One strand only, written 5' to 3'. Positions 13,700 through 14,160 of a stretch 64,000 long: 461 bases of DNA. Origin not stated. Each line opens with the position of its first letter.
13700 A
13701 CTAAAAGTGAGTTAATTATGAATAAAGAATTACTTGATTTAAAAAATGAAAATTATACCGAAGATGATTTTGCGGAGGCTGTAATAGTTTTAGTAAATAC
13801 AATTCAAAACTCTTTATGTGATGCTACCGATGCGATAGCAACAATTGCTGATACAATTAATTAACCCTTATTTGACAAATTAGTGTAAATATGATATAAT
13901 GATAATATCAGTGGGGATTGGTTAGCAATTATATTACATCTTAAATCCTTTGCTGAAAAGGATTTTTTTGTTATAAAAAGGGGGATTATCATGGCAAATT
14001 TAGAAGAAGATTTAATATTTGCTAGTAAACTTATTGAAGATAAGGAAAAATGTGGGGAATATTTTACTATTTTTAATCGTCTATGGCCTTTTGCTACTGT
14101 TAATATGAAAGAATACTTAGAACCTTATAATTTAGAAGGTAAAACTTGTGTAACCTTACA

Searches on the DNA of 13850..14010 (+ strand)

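Call 43: build_rna_model(alignment_id=A3, structure=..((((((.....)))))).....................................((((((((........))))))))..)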
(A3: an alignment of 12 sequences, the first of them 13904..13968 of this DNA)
Model R1 built from alignment A3 (12 sequences, 82 columns); structure: as given.
model positions 67; base pairs 13; branch points 1; effective number of sequences 5.39; information 0.838 bits per position. Calibrated on 0.2 Mb of random sequence (short: E-values are rough).
structure used (alignment columns):
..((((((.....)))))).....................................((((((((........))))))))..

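Call 45: search_with_rna_model(model_id=R1, sources=[window, L002, L005, L006, L008, L011, L012, L015, L017, L018, L019, L022, L023, L024, L025, L026, L027, L028, L029, L030, L031, L032, L033, L034, L035, L036, L037], max_evalue=10, make_alignment=true)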
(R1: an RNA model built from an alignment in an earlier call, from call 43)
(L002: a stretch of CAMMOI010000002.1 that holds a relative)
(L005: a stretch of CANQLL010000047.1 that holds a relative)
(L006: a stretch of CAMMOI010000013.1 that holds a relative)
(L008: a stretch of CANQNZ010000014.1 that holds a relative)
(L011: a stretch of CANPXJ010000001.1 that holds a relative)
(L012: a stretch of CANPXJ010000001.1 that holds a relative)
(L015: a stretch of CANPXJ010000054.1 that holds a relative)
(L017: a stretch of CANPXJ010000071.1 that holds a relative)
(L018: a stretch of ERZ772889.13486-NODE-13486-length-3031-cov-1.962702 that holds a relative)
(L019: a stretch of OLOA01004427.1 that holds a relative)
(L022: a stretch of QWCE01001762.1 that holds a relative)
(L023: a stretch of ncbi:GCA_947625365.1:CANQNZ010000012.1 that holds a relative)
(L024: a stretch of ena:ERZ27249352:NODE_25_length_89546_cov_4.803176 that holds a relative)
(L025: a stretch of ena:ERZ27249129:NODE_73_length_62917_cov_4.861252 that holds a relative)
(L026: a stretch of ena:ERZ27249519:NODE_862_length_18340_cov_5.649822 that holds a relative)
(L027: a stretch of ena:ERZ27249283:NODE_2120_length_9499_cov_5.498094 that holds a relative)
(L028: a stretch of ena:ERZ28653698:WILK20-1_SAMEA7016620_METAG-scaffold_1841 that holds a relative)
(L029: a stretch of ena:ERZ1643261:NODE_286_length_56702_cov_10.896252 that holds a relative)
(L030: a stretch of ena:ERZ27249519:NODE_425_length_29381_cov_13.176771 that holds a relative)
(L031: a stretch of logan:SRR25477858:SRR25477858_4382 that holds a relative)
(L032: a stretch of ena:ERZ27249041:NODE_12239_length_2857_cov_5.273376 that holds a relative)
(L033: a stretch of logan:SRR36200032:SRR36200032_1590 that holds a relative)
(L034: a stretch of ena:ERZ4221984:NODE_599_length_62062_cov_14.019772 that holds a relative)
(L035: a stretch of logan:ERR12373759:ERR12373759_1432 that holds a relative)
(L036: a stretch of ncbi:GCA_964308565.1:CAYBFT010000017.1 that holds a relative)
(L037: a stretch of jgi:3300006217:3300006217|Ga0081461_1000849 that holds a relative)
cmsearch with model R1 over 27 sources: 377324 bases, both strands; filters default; matches with E-value up to 10: 30.
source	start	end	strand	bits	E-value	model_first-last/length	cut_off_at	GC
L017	13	78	-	80.4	1e-11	1-67/67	no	0.24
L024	9063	9129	+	80.1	1.1e-11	1-67/67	no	0.27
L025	2353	2419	+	80.1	1.1e-11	1-67/67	no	0.27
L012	1537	1602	-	79.2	1.7e-11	1-67/67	no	0.26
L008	4589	4653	+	76.6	4.9e-11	1-67/67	no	0.29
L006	1747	1816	+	73.4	1.9e-10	1-67/67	no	0.27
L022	4265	4337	-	73.1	2.1e-10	1-67/67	no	0.27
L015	2119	2183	+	72.8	2.4e-10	1-67/67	no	0.32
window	13904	13968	+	70.6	6e-10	1-67/67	no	0.29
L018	2338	2414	-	70.2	6.9e-10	1-67/67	no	0.25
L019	4154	4230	-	70.2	6.9e-10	1-67/67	no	0.25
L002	7831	7902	+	67.4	2.3e-09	1-67/67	no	0.28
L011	2734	2796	-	61.6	2.5e-08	1-67/67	no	0.32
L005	3693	3754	+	60.5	3.8e-08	1-67/67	no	0.31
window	39556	39623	+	59.4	6e-08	1-67/67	no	0.29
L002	7876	7910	-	17.8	1.8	33-66/67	no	0.17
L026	7090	7144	-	17.6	2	20-66/67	no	0.25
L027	779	833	-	17.6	2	20-66/67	no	0.25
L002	7177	7230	-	16.5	3.2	1-67/67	no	0.2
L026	13733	13778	+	16.3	3.4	21-66/67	no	0.2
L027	7422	7467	+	16.3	3.4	21-66/67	no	0.2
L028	16647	16715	+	16.1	3.8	1-67/67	no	0.23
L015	2159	2214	-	15.3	5.2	1-67/67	no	0.3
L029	9131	9176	+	13.9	9.2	1-67/67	no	0.15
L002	1944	2025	+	13.9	9.2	1-67/67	no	0.24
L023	2762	2820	+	13.9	9.3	1-67/67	no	0.29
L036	10872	10921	-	13.7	10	1-67/67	no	0.24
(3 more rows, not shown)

Alignment A5: 30 matches aligned to the model, 112 columns, each read 5' to 3' on its own strand. Consensus structure (alignment columns), stored with it:
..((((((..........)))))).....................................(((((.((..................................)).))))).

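Call 52: search_with_rna_model(model_id=R1, sources=[window, L002, L005, L006, L008, L011, L012, L015, L019, L022, L024], max_evalue=0.00001, make_alignment=true)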
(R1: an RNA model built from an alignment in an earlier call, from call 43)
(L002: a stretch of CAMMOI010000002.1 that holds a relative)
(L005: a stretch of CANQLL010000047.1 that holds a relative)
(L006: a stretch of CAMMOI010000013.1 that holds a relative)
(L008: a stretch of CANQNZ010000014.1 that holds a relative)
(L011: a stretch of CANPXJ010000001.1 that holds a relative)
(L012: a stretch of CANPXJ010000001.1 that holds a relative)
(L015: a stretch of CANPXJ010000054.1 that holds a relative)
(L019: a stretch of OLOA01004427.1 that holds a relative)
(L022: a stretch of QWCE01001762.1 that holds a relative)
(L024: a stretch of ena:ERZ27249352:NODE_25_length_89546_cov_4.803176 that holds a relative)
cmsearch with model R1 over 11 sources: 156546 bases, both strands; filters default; matches with E-value up to 0.00001: 12.
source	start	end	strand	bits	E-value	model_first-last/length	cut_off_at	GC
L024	9063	9129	+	80.1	4.7e-12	1-67/67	no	0.27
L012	1537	1602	-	79.2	7.1e-12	1-67/67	no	0.26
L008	4589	4653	+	76.6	2e-11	1-67/67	no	0.29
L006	1747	1816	+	73.4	7.8e-11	1-67/67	no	0.27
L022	4265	4337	-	73.1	8.6e-11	1-67/67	no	0.27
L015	2119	2183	+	72.8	1e-10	1-67/67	no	0.32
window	13904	13968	+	70.6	2.5e-10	1-67/67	no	0.29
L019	4154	4230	-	70.2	2.9e-10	1-67/67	no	0.25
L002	7831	7902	+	67.4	9.3e-10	1-67/67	no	0.28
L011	2734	2796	-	61.6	1e-08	1-67/67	no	0.32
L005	3693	3754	+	60.5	1.6e-08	1-67/67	no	0.31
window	39556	39623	+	59.4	2.5e-08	1-67/67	no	0.29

Alignment A6: 12 matches aligned to the model, 81 columns, each read 5' to 3' on its own strand. Consensus structure (alignment columns), stored with it:
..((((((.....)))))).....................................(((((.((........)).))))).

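Call 64: search_with_rna_model(model_id=R1, sources=[L154, L155, L156, L157], max_evalue=1)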
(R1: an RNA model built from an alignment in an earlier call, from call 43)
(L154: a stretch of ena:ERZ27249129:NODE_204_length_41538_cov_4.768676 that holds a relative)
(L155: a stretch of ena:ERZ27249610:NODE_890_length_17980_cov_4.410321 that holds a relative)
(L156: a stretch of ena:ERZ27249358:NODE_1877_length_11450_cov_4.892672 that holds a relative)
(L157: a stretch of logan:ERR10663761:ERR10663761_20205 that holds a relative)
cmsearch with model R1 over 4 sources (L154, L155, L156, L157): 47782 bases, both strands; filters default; matches with E-value up to 1: 0.
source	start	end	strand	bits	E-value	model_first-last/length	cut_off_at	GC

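Call 67: build_rna_model(alignment_id=A6, structure=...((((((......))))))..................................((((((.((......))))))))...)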
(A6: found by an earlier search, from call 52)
Model R2 built from alignment A6 (12 sequences, 81 columns); structure: as given.
model positions 67; base pairs 14; branch points 1; effective number of sequences 4.24; information 0.838 bits per position. Calibrated on 0.2 Mb of random sequence (short: E-values are rough).
structure used (alignment columns):
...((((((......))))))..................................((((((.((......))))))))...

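Call 68: search_with_rna_model(model_id=R2, source=window, filters=off, max_evalue=10)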
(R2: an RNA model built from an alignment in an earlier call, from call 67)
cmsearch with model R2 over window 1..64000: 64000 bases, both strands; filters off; matches with E-value up to 10: 35.
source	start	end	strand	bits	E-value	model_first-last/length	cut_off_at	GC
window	13904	13968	+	68.9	9.4e-11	1-67/67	no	0.29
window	39556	39623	+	61.1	2.8e-09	1-67/67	no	0.29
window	33898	33938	+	19.3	0.28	1-67/67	no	0.32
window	13943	13978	-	18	0.49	31-64/67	no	0.22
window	20995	21054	+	16.9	0.81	1-67/67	no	0.22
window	24315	24422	+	14.6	2.2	1-67/67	no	0.31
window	3190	3264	-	13.8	3.1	1-67/67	no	0.23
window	41100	41148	-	13.5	3.5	1-67/67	no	0.18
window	27134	27177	+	13.4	3.8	1-67/67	no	0.18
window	28780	28826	-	13.2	4.1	1-67/67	no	0.19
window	31741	31826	+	13.1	4.3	1-67/67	no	0.24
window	37308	37403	-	13.1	4.3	1-67/67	no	0.3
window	3364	3427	+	13.1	4.3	1-67/67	no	0.23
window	60163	60218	+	12.9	4.6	1-67/67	no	0.2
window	39600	39619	-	12.9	4.7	45-63/67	no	0.25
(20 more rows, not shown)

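Call 69: search_with_rna_model(model_id=R2, sources=[L002, L005, L006, L008, L011, L012, L015, L017, L018, L019, L022, L023, L024, L025, L026, L027, L028, L029, L030, L031, L032, L033, L034, L035, L036, L037, L154, L155, L156, L157], max_evalue=5)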
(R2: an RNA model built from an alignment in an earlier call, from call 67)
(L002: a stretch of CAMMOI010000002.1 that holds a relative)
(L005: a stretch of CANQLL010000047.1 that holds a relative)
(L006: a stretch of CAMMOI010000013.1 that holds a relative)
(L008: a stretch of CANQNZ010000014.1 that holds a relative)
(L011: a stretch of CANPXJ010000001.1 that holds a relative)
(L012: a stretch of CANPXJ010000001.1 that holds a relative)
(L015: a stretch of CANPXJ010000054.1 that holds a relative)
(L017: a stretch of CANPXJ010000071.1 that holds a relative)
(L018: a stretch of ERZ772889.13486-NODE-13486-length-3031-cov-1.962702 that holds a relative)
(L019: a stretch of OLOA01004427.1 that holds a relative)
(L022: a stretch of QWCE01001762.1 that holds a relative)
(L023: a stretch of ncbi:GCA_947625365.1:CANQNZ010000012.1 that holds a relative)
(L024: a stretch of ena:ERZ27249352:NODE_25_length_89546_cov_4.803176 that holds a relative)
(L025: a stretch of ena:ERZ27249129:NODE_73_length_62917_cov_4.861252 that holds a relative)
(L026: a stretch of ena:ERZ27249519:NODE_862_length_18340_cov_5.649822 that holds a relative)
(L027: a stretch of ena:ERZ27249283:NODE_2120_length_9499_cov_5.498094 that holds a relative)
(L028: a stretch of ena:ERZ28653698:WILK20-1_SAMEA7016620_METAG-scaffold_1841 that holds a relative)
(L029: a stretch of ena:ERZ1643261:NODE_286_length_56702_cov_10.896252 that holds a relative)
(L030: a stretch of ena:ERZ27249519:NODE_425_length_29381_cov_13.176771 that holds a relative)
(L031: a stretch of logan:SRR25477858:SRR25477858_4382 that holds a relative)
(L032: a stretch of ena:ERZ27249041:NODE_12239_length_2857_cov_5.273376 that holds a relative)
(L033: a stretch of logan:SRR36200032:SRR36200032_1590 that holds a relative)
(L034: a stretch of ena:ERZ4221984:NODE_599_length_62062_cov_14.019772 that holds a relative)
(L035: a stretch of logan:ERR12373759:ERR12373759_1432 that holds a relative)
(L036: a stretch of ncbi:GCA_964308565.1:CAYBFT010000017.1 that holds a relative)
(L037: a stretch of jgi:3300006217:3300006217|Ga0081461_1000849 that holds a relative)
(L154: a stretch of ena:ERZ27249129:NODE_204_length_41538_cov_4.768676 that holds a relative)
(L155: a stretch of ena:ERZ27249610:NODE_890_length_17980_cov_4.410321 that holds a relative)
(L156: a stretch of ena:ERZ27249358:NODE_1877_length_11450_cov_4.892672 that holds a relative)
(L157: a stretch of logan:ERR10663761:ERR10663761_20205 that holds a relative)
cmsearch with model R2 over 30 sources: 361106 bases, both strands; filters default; matches with E-value up to 5: 28.
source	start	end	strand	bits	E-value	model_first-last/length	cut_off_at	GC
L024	9063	9129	+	80.5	3.2e-12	1-67/67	no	0.27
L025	2353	2419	+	80.5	3.2e-12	1-67/67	no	0.27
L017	13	78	-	79.9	4e-12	1-67/67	no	0.24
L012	1537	1602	-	78.6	7.2e-12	1-67/67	no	0.26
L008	4589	4653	+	74.2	5.1e-11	1-67/67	no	0.29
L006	1747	1816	+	73.4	7.1e-11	1-67/67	no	0.27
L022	4265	4337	-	71.6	1.6e-10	1-67/67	no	0.27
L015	2119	2183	+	69.4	4.1e-10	1-67/67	no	0.32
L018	2338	2414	-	68.7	5.7e-10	1-67/67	no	0.25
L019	4154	4230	-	68.7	5.7e-10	1-67/67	no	0.25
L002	7831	7902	+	67.1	1.1e-09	1-67/67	no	0.28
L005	3693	3754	+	60.6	2e-08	1-67/67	no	0.31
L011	2734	2796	-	60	2.6e-08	1-67/67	no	0.32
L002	7875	7935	-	21.8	0.52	1-67/67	no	0.25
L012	1529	1560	+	21.5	0.61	33-64/67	no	0.19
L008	4626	4711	-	19.5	1.4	1-67/67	no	0.28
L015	2159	2214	-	19.3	1.6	1-67/67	no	0.3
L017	6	36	+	19.2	1.6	34-64/67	no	0.19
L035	2288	2341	-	18.6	2.1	1-67/67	no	0.17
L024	9106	9135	-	18.4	2.3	35-64/67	no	0.23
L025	2396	2425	-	18.4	2.3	35-64/67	no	0.23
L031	7674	7724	+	18.3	2.5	1-67/67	no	0.16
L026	11382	11430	-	18.1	2.7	1-67/67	no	0.18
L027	5071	5119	-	18.1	2.7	1-67/67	no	0.18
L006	1790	1847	-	18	2.8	1-67/67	no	0.21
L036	18107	18170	+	17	4.3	1-67/67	no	0.23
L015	1717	1804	-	17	4.4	1-67/67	no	0.25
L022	3390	3435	+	16.9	4.5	1-67/67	no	0.2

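Call 72: search_rna_families(source=window, start=13850, end=14010, threshold=evalue, max_evalue=10)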
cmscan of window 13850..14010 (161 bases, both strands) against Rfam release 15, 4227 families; matches with E-value up to 10: 9.
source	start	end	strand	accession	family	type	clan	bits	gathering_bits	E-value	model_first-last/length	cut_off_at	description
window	13939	13979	+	RF01379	CRISPR-DR66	Gene; CRISPR;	CL00014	16.4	45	1.5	1-37/37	no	CRISPR RNA direct repeat element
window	13855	13965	-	RF00515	PyrR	Cis-reg;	-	16.1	54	4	1-115/115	no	PyrR binding site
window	13878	13969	+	RF01470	rli38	Gene; sRNA;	-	15.7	49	5.6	1-150/150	no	Listeria sRNA rli38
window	13882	13935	+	RF00314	snoZ182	Gene; snRNA; snoRNA; CD-box;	-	15.6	80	1.8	1-92/92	no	Small nucleolar RNA Z182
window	13879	13903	+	RF00531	snoMe28S-Gm3113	Gene; snRNA; snoRNA; CD-box;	-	14.1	70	6.9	56-80/84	no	Small nucleolar RNA Me28S-Gm3113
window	13939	13978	+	RF01334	CRISPR-DR21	Gene; CRISPR;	-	13.8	48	8.5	1-37/37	no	CRISPR RNA direct repeat element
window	13883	13939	+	RF03825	mir-2335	Gene; miRNA;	-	13.2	90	8.3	1-69/69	no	mir-2335 microRNA precursor family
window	13878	13947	-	RF00281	SNORD47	Gene; snRNA; snoRNA; CD-box;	-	12.9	50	8.8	1-77/77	no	Small nucleolar RNA SNORD47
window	13854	13868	+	RF01904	HOTAIR_1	Gene; lncRNA;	-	11.8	44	6.1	22-37/37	no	HOTAIR conserved region 1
